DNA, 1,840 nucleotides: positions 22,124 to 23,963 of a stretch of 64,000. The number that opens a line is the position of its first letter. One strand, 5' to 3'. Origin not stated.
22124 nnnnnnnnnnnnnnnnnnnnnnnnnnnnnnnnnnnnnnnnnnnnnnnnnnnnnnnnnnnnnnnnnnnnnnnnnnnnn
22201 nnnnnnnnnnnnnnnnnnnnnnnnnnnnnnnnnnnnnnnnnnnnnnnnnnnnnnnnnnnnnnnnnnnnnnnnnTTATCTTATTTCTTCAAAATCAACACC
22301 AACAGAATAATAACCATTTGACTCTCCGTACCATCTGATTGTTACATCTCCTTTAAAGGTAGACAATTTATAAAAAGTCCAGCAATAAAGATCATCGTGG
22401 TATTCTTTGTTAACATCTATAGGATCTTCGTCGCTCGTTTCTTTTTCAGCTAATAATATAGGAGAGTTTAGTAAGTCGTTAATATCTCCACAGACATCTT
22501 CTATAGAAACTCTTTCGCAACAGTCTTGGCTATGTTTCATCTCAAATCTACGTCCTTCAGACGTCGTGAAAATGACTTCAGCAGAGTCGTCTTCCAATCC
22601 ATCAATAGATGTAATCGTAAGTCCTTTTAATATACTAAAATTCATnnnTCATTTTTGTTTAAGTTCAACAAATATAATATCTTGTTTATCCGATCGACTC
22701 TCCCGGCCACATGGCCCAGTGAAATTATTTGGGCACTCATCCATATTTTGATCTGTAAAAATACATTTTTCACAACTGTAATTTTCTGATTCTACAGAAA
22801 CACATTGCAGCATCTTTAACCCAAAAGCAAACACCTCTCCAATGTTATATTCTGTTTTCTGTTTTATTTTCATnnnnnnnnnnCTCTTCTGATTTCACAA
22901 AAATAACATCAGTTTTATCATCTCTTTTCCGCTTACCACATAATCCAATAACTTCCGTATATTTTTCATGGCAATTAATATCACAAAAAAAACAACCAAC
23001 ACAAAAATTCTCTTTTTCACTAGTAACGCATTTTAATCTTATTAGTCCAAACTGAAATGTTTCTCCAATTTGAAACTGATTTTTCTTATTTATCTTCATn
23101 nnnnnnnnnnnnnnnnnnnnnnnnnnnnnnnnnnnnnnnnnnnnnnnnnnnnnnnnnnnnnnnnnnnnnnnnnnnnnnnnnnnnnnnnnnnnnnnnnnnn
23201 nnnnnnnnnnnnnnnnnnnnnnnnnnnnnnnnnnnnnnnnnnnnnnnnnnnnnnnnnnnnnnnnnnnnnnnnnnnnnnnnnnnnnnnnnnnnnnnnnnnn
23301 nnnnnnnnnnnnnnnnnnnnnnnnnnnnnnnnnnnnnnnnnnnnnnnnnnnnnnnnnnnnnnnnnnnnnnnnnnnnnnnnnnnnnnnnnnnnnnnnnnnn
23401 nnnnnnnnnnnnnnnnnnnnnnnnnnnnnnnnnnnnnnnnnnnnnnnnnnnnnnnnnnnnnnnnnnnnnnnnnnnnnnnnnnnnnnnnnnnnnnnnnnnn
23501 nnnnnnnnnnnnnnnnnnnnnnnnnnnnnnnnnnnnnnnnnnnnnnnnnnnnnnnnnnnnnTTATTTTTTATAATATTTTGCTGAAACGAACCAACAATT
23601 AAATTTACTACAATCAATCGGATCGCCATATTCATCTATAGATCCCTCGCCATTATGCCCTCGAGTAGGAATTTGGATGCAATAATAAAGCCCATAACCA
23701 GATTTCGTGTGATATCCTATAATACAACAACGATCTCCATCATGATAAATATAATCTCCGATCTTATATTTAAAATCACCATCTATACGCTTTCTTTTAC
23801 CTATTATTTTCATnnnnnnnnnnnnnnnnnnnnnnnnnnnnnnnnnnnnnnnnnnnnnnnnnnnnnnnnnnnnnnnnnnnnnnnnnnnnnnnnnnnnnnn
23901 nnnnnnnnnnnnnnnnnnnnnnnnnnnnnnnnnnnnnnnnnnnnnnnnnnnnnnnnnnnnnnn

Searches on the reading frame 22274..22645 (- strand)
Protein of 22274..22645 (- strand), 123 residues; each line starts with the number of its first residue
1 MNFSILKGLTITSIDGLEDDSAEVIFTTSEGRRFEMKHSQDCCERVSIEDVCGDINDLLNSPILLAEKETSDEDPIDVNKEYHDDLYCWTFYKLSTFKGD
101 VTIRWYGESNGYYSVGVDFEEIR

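Call 31: search_protein_families(library=ncbifam, max_evalue=1, proteins=[window:22274-22645:-])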
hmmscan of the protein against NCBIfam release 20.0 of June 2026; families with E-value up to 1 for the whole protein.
window:22274-22645:- (123 aa): 0 families

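Call 80: search_protein_families(library=pfam, max_evalue=0.01, proteins=[window:22274-22645:-])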
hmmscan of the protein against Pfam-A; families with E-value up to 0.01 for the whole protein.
window:22274-22645:- (123 aa): 1 family
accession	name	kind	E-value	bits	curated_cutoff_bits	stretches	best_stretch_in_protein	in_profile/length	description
PF24240.1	DUF7448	-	6.8e-26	91.2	27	1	6-119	3-104/104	Domain of unknown function (DUF7448)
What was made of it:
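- Tried and rejected: A Pfam scan of ten neighbouring genes found only DUF7448 at 22274..22645 (call 80).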

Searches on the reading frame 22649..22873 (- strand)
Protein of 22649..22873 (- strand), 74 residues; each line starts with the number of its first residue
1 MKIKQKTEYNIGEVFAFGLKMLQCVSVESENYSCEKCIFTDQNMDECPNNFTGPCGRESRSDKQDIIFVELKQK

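Call 3: search_protein_families(library=pfam, max_evalue=1, proteins=[window:22652-22873:-])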
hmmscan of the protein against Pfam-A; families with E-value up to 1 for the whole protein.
seq(74 aa): 0 families

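Call 4: search_protein_families(library=phrogs, max_evalue=0.1, proteins=[window:22652-22873:-])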
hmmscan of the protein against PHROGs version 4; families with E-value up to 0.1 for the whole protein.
seq(74 aa): 1 family
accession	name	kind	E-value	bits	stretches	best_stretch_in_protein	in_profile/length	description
phrog_33085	-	unknown function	2.7e-08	34.7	1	23-71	20-68/74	-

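Call 8: search_dna_similar(query=window:22652-22873:-, collection=phages, mode=protein, max_evalue=0.01, max_rows=30)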
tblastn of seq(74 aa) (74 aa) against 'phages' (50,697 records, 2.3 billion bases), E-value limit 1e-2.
Records with a match: 1; places in all: 1; records where one place covers at least 80% of the query: 1.
Best place of each record, by identity: <60% 1.
By first word of the organism name: phage 1.
By host as written in the record: - 1.
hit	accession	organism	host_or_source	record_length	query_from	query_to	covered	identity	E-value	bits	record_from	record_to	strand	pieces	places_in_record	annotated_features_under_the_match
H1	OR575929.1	phage csAssE-Sib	human gut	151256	5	70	89%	37.9%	1e-7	52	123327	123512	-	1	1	hypothetical protein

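Call 10: get_annotated_region(hit=H1, flank=6000)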
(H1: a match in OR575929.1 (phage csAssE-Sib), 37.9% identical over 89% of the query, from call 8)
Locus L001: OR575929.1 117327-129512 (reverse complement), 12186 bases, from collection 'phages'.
description: Phage csAssE-Sib, complete genome.
organism: phage csAssE-Sib (NCBI taxid 3092639)
taxonomy: Viruses; Duplodnaviria; Heunggongvirae; Uroviricota; Caudoviricetes
host: -; source: human gut; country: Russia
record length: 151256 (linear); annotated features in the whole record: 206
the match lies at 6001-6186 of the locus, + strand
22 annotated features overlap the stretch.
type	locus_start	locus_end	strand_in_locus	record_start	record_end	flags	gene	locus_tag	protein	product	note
CDS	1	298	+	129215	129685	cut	-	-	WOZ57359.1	NinG protein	-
CDS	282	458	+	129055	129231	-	-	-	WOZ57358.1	hypothetical protein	-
CDS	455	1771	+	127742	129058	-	-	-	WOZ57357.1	DNA replication factor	-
CDS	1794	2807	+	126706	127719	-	-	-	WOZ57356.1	DNA primase/helicase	DNA primase/helicase; zinc-biding domain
CDS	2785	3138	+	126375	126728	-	-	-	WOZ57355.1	hypothetical protein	-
CDS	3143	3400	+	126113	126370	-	-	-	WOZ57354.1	hypothetical protein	-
CDS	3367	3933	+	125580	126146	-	-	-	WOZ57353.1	zinc-finger-containing domain protein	zinc-finger-containing domain protein, DNA-binding, transcription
CDS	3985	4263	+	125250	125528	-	-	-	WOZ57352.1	hypothetical protein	-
CDS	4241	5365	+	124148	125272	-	-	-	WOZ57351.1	DnaB-like replicative helicase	DNAB-Like Replicative Helicase; ATPase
CDS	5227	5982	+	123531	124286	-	-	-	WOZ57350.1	hypothetical protein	-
CDS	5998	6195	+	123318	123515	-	-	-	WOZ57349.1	hypothetical protein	-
CDS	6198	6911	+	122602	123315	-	-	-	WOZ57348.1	hypothetical protein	-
CDS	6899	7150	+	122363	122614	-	-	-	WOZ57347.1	acyl carrier protein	-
CDS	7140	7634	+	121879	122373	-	-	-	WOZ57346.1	transmembrane protein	hypothetical protein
CDS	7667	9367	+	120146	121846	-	-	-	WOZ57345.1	flotillin family protein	-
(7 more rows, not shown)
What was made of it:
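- csAssE-Sib (call 10)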

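Call 25: predict_structure(alignment_id=A2)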
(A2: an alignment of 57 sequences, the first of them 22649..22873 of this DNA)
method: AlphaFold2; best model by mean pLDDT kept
length: 74 residues; sequences in the alignment: 57
mean_pLDDT: 75.5   pTM: 0.65
mean pLDDT of the five models: 75.5, 70.3, 69.1, 64.1, 60.7
residues with pLDDT >= 90: 2; 70-90: 48; 50-70: 22; < 50: 2
segments of 3 or more residues with pLDDT < 50: none
pLDDT, mean of each block of 10 residues (from residue 1): 64 86 82 70 62 79 87 70
secondary structure, 60 per line:
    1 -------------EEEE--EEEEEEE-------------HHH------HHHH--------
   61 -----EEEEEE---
elements in order: E14-17 E20-26 H49-52 E66-71

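Call 30: search_solved_structures(query=A2, max_evalue=10, show_alignments=2)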
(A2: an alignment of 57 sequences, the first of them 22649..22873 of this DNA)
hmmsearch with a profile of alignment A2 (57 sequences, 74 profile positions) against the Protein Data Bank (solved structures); distinct sequences matched with E-value up to 10: 0.
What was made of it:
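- A profile search against PDB sequences returns no hit at E <= 10 (call 30).
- Tried and rejected: The Cys-family profile had no hit at E <= 10 (call 30).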

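Call 31: search_protein_families(library=ncbifam, max_evalue=1, proteins=[window:22649-22873:-])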
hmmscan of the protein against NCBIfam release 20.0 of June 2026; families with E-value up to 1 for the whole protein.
window:22649-22873:- (74 aa): 1 family
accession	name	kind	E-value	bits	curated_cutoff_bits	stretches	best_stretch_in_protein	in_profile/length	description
TIGR04270.1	Rama_corrin_act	subfamily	0.022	13.1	500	1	2-50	446-493/534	methylamine methyltransferase corrinoid protein reductive activase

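Call 34: fold_search(model_id=the predicted structure, library=viral)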
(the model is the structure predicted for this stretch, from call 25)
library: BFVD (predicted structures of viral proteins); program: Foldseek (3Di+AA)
matches with E <= 10: 154; with E <= 0.001: 2
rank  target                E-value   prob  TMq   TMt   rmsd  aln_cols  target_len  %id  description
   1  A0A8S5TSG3            1.4e-04  1.00  0.72  0.72   5.4        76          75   22  Uncharacterized protein [Siphoviridae sp. ctxdc10]
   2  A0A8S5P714            9.7e-04  1.00  0.68  0.57   2.9        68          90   28  Uncharacterized protein [Herelleviridae sp. cttEB8]
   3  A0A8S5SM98            1.2e-03  1.00  0.66  0.67   3.9        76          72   25  Uncharacterized protein [Myoviridae sp. ctPoO4]
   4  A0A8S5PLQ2            1.6e-03  1.00  0.72  0.74   2.7        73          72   25  Uncharacterized protein [Myoviridae sp. ctsK93]
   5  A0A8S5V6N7            2.4e-03  1.00  0.68  0.21   7.7        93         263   18  Uncharacterized protein [CrAss-like virus sp. ctXt06]
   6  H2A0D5                2.8e-03  1.00  0.65  0.55   3.3        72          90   24  (no name in the UniProt tables at hand)
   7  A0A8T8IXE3            3.0e-03  1.00  0.59  0.42   3.9        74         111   22  (no name in the UniProt tables at hand)
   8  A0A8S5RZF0            3.4e-03  1.00  0.60  0.46   6.3       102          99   22  Uncharacterized protein [Myoviridae sp. ctNQV2]
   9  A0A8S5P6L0            4.1e-03  1.00  0.69  0.46   2.3        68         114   26  Uncharacterized protein [Herelleviridae sp. cttEB8]
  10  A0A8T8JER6            4.7e-03  1.00  0.63  0.33   2.8        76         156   21  (no name in the UniProt tables at hand)
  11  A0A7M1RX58            5.4e-03  1.00  0.74  0.29   2.8        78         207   26  Uncharacterized protein [uncultured phage cr108_1]
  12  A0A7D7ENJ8            8.5e-03  1.00  0.66  0.51   3.8        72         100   22  (no name in the UniProt tables at hand)
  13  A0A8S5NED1            1.1e-02  1.00  0.64  0.49   5.7        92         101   16  Uncharacterized protein [Siphoviridae sp. ctrok7]
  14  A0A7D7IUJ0            2.1e-02  1.00  0.66  0.60   4.2        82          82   22  (no name in the UniProt tables at hand)
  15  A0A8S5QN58            2.4e-02  0.99  0.49  0.50   4.1        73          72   22  Uncharacterized protein [Siphoviridae sp. cttOT32]
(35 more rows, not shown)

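Call 44: search_protein_representatives(alignment_id=A2)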
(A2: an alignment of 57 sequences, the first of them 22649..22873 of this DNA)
Query: 57 sequences, 74 profile positions. Proteins with E-value up to 0.001 (for the whole library): 4356; up to 1e-10: 572; up to 1e-30: 9. The best 150 are listed.
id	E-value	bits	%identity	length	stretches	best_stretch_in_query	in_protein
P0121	1.8e-50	184.9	-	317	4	4-74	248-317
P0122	1.0e-45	169.6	-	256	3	6-73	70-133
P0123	1.4e-42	159.6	-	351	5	3-73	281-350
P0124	2.5e-42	158.8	-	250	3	5-72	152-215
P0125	8.3e-41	153.9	-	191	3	6-74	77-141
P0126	2.7e-32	126.6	-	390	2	7-74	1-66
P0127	5.9e-32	125.5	-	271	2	6-74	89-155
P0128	1.0e-31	124.8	-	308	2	7-73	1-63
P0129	3.9e-31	122.9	-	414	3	8-73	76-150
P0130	1.1e-29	118.3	-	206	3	7-73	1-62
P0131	2.3e-29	117.2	-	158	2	7-74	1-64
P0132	5.9e-29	115.9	-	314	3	8-72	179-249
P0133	9.0e-28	112.1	-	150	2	7-73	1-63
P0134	9.1e-28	112.1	-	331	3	8-71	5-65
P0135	9.2e-28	112.1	-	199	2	6-73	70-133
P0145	2.1e-21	91.7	-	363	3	7-74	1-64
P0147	2.7e-21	91.4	-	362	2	7-73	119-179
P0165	1.7e-17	79.2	-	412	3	5-73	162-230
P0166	3.2e-17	78.3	-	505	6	20-73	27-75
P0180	1.0e-15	73.5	-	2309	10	8-40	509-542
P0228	5.7e-14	67.9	-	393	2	5-73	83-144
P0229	6.0e-14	67.8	-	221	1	7-73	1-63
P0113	6.2e-14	67.8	-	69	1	7-73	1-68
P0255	1.8e-13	66.3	-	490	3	7-73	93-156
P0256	1.9e-13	66.3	-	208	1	1-73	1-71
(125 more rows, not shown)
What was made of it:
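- Closest known: phrog_33085. Different: The real family is far larger, at about 4,356 50%-identity clusters (call 44).
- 4,356 cluster representatives at E <= 1e-3 and 572 at E <= 1e-10 (call 44).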

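Call 45: search_protein_families(library=pfam, max_evalue=0.001, proteins=[P0126, P0128, P0129, P0166, P0180, P0165, P0228, P0255, P0145, P0147])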
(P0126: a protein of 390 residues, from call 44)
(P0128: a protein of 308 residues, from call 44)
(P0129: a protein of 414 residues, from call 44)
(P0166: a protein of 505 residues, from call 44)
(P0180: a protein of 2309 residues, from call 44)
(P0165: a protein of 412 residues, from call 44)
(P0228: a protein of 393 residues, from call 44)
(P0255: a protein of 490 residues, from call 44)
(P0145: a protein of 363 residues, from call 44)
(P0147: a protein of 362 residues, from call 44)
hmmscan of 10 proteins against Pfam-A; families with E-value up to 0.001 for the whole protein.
P0126 (390 aa): 0 families

P0128 (308 aa): 0 families

P0129 (414 aa): 0 families

P0166 (505 aa): 0 families

P0180 (2309 aa): 3 families
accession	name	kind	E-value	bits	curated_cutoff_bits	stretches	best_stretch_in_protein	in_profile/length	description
PF24731.1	DUF7683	-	7.1e-08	33.1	27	0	822-852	42-72/73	Domain of unknown function (DUF7683)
PF18962.6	Por_Secre_tail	-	3e-06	27.9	27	1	2228-2304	2-74/75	Secretion system C-terminal sorting domain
PF02822.19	Antistasin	-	0.00011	23.1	21.2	0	430-437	15-22/26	Antistasin family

P0165 (412 aa): 0 families

P0228 (393 aa): 0 families

P0255 (490 aa): 0 families

P0145 (363 aa): 0 families

P0147 (362 aa): 0 families

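Call 59: search_protein_families(library=phrogs, max_evalue=0.001, proteins=[P0126, P0128, P0129, P0228, P0145, P0147, P0165, P0229, P0256, P0255])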
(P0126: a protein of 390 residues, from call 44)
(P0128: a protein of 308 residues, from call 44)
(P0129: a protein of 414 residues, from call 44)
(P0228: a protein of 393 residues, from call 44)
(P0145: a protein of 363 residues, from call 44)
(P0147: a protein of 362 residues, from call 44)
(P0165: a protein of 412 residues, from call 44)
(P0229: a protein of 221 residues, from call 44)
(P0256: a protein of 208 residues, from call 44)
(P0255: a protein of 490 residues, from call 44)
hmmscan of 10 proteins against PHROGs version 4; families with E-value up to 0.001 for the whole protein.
P0126 (390 aa): 1 family
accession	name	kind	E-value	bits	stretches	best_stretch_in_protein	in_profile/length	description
phrog_33085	-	unknown function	4.7e-08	33.9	1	101-148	24-69/74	-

P0128 (308 aa): 1 family
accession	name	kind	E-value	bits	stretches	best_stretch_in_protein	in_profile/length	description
phrog_33085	-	unknown function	1.1e-10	42.4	2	17-63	23-69/74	-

P0129 (414 aa): 0 families

P0228 (393 aa): 0 families

P0145 (363 aa): 1 family
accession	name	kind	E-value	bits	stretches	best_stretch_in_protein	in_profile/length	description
phrog_33085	-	unknown function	0.00035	21.5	0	153-207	11-65/74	-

P0147 (362 aa): 1 family
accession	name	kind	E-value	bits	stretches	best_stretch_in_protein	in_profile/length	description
phrog_33085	-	unknown function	0.00028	21.8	0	25-61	31-66/74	-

P0165 (412 aa): 0 families

P0229 (221 aa): 1 family
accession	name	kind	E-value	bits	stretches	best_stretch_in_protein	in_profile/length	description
phrog_33085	-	unknown function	3.2e-05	24.9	1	17-62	23-68/74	-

P0256 (208 aa): 0 families

P0255 (490 aa): 1 family
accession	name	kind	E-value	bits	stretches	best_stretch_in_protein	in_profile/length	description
phrog_33085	-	unknown function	1.1e-05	26.4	0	194-230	31-70/74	-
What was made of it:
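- Closest known: phrog_33085. Same: It is also hit by the multi-repeat relatives (call 59).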

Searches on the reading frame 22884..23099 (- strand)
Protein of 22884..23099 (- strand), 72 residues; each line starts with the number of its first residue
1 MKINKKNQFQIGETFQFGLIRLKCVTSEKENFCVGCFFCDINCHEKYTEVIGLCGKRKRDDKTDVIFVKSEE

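Call 3: search_protein_families(library=pfam, max_evalue=1, proteins=[window:22884-23099:-])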
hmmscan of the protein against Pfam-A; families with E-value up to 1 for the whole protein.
seq(72 aa): 0 families

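Call 4: search_protein_families(library=phrogs, max_evalue=0.1, proteins=[window:22884-23099:-])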
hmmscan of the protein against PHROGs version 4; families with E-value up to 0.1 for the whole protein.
seq(72 aa): 1 family
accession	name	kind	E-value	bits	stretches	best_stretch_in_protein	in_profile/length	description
phrog_33085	-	unknown function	0.00016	22.6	1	25-69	24-67/74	-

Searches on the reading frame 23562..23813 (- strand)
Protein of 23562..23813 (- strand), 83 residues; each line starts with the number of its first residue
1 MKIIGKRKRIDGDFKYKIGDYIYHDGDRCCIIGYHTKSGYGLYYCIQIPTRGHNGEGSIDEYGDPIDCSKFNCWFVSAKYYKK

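Call 3: search_protein_families(library=pfam, max_evalue=1, proteins=[window:23565-23813:-])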
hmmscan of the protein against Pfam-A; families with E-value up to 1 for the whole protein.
seq(83 aa): 0 families

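Call 4: search_protein_families(library=phrogs, max_evalue=0.1, proteins=[window:23565-23813:-])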
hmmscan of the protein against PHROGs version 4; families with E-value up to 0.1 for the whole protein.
seq(83 aa): 3 families
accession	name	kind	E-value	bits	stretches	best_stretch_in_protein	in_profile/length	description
phrog_1945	-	unknown function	0.015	16.6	1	1-42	1-42/94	-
phrog_33511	-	unknown function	0.034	15.1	1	7-42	9-42/68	-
phrog_29144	-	unknown function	0.056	14.6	1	16-32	54-70/71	-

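Call 31: search_protein_families(library=ncbifam, max_evalue=1, proteins=[window:23562-23813:-])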
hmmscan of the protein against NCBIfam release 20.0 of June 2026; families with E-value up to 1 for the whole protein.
window:23562-23813:- (83 aa): 0 families
